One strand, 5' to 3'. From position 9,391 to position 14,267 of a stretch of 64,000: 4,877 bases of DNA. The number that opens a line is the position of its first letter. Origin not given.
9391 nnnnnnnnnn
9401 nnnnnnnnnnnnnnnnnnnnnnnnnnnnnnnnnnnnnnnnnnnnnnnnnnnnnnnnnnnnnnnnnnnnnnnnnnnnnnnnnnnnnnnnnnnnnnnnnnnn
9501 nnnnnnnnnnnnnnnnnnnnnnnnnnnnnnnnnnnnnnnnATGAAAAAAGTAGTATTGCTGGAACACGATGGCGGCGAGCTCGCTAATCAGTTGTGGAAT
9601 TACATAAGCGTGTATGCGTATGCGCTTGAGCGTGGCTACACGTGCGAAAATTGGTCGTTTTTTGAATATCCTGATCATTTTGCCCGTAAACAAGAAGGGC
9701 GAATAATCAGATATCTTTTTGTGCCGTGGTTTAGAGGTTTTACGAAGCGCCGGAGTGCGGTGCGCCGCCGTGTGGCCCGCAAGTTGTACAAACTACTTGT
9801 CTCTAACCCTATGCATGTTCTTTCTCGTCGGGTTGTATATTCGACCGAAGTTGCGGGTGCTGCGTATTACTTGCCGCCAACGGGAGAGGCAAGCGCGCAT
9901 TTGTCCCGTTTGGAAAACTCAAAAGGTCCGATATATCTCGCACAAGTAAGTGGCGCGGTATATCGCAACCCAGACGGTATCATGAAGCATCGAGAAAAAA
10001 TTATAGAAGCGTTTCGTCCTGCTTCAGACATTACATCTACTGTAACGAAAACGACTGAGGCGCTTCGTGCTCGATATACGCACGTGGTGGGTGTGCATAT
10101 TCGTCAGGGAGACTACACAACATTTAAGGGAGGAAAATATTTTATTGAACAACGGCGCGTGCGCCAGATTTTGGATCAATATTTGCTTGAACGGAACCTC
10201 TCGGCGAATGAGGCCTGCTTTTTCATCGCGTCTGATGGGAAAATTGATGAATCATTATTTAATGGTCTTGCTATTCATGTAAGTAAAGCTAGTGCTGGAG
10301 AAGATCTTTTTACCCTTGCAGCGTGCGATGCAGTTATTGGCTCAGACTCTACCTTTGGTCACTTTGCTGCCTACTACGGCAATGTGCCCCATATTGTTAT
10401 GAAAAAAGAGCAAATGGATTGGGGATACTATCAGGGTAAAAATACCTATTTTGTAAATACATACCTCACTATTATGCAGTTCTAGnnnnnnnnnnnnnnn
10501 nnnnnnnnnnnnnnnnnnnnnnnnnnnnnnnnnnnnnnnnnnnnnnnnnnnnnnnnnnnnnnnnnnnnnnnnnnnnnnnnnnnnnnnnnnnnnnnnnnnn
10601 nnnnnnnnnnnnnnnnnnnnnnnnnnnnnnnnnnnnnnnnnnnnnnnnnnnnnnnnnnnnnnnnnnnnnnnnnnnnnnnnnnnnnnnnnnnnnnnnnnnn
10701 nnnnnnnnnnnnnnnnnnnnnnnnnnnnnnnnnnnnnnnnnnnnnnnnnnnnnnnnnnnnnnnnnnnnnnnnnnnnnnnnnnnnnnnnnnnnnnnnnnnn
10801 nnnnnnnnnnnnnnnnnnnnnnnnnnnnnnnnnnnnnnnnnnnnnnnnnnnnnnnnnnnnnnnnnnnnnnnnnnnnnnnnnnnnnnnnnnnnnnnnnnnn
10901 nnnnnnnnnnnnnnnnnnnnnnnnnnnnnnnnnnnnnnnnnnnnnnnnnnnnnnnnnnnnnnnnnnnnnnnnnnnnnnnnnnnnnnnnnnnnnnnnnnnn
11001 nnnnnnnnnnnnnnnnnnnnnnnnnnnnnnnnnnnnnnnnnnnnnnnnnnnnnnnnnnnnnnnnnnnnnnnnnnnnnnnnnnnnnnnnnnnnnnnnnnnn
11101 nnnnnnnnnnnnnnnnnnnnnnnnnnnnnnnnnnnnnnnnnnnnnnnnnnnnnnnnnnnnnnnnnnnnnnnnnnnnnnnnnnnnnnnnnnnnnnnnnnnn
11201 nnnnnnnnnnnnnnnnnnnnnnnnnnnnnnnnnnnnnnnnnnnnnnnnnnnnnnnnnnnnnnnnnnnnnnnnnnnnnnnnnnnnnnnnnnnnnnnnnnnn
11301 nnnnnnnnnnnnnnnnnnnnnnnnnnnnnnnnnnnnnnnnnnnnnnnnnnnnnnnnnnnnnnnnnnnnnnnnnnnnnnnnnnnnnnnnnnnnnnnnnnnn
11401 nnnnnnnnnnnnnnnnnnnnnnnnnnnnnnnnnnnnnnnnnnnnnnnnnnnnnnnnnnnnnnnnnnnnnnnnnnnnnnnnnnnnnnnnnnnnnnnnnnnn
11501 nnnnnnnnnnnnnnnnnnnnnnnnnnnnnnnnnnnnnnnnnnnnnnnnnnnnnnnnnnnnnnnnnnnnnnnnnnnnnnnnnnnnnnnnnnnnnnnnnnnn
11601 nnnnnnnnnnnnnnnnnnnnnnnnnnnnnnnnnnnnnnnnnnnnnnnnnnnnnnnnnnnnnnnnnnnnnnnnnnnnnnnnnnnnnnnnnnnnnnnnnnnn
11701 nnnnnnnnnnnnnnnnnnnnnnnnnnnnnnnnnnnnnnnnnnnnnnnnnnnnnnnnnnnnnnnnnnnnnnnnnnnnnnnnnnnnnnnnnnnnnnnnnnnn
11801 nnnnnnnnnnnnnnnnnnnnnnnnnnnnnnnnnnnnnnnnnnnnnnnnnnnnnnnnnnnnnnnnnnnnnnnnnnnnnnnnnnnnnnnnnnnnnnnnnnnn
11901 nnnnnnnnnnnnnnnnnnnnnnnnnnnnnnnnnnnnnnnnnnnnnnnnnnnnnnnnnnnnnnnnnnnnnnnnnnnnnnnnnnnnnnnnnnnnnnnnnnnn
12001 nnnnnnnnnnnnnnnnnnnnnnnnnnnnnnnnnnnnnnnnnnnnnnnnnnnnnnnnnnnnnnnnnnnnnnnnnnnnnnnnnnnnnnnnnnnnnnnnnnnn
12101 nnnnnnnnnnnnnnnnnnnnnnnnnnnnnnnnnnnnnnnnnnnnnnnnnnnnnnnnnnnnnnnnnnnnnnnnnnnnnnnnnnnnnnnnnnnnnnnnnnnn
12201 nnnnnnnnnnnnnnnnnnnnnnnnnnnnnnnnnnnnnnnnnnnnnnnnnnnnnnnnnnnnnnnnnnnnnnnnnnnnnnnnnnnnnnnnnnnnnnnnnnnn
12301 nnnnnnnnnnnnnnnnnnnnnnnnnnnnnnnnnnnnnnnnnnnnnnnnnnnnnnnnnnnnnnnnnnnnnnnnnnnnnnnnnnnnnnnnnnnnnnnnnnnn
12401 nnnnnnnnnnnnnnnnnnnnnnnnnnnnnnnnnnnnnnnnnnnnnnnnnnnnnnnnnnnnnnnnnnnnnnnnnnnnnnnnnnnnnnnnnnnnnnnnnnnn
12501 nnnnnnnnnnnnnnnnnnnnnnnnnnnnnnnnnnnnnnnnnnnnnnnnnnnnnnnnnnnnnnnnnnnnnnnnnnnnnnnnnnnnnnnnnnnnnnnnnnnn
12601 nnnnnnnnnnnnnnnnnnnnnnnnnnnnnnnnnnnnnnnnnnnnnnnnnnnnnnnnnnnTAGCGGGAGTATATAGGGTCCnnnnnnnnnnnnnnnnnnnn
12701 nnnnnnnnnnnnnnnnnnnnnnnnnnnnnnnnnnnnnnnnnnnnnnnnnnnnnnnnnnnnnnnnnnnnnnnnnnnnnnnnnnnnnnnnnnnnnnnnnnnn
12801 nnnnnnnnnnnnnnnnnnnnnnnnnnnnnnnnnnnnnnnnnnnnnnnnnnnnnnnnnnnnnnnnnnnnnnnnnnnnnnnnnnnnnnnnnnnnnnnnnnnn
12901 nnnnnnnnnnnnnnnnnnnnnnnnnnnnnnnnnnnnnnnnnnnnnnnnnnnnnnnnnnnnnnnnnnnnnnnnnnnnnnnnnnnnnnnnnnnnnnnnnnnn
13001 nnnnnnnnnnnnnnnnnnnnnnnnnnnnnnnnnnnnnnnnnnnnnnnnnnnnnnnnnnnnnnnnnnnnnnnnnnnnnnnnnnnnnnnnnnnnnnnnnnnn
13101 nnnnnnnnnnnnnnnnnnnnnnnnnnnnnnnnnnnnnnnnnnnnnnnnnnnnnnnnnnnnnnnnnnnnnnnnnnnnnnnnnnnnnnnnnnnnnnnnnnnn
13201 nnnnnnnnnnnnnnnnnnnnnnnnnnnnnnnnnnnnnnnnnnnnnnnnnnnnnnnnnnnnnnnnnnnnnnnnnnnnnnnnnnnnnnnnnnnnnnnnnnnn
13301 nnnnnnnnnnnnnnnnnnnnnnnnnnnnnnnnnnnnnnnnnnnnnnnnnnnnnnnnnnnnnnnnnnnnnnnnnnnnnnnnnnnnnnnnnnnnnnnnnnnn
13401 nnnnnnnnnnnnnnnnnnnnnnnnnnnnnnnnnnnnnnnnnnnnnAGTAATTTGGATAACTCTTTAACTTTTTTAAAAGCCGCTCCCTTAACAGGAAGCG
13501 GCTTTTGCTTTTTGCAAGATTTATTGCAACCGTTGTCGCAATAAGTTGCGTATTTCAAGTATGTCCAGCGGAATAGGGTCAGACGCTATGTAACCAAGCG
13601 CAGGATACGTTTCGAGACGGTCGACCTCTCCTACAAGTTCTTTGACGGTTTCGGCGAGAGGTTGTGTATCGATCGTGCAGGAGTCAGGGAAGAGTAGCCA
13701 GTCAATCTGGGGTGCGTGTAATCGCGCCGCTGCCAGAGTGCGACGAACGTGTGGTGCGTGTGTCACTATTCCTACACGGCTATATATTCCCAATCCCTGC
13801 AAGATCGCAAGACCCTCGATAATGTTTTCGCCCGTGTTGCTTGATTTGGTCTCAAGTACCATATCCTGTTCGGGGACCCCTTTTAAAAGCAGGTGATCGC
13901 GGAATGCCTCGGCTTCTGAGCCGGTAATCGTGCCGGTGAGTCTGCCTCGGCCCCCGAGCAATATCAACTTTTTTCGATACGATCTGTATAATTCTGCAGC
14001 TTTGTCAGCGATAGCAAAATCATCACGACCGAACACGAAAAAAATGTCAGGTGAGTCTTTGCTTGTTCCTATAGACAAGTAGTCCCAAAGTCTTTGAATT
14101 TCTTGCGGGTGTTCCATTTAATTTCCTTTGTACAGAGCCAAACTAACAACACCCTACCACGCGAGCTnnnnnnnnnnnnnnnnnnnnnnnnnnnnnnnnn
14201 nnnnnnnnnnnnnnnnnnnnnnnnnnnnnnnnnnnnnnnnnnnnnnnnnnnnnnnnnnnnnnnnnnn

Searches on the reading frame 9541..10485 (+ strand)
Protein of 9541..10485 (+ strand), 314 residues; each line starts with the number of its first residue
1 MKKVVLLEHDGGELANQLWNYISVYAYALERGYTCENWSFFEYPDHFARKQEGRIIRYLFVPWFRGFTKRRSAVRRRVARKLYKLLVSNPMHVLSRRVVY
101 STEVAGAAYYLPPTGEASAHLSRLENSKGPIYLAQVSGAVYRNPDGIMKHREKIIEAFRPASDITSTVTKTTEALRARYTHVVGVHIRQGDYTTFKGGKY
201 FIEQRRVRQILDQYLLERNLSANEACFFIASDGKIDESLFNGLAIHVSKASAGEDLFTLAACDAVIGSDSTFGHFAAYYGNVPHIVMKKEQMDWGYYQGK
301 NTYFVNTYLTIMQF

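Call 4: search_protein_families(library=ncbifam, proteins=[window:9541-10485:+], max_evalue=0.001)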
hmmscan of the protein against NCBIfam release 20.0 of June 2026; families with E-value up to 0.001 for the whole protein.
window:9541-10485:+ (314 aa): 0 families

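Call 5: search_protein_families(library=pfam, proteins=[window:9541-10485:+], max_evalue=0.001)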
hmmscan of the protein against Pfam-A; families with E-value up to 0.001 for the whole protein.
window:9541-10485:+ (314 aa): 1 family
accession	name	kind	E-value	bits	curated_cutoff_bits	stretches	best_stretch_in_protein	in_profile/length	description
PF01531.22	Glyco_transf_11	-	9.6e-06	25.5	23.9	1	175-279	158-265/298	Glycosyl transferase family 11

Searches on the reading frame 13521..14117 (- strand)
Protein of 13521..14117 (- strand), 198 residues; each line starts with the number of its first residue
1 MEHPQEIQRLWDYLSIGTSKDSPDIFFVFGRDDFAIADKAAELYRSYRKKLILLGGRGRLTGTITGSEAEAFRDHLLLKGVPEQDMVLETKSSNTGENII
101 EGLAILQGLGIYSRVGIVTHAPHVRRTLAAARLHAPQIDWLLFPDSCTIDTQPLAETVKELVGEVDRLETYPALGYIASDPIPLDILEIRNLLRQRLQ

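Call 9: search_protein_families(library=pfam, proteins=[window:13521-14117:-], max_evalue=0.001)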
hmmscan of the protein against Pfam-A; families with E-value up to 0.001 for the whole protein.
window:13521-14117:- (198 aa): 1 family
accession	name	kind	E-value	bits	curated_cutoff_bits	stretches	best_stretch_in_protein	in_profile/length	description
PF02698.23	DUF218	-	2.7e-18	66.6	27.6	1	27-142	4-113/133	DUF218 domain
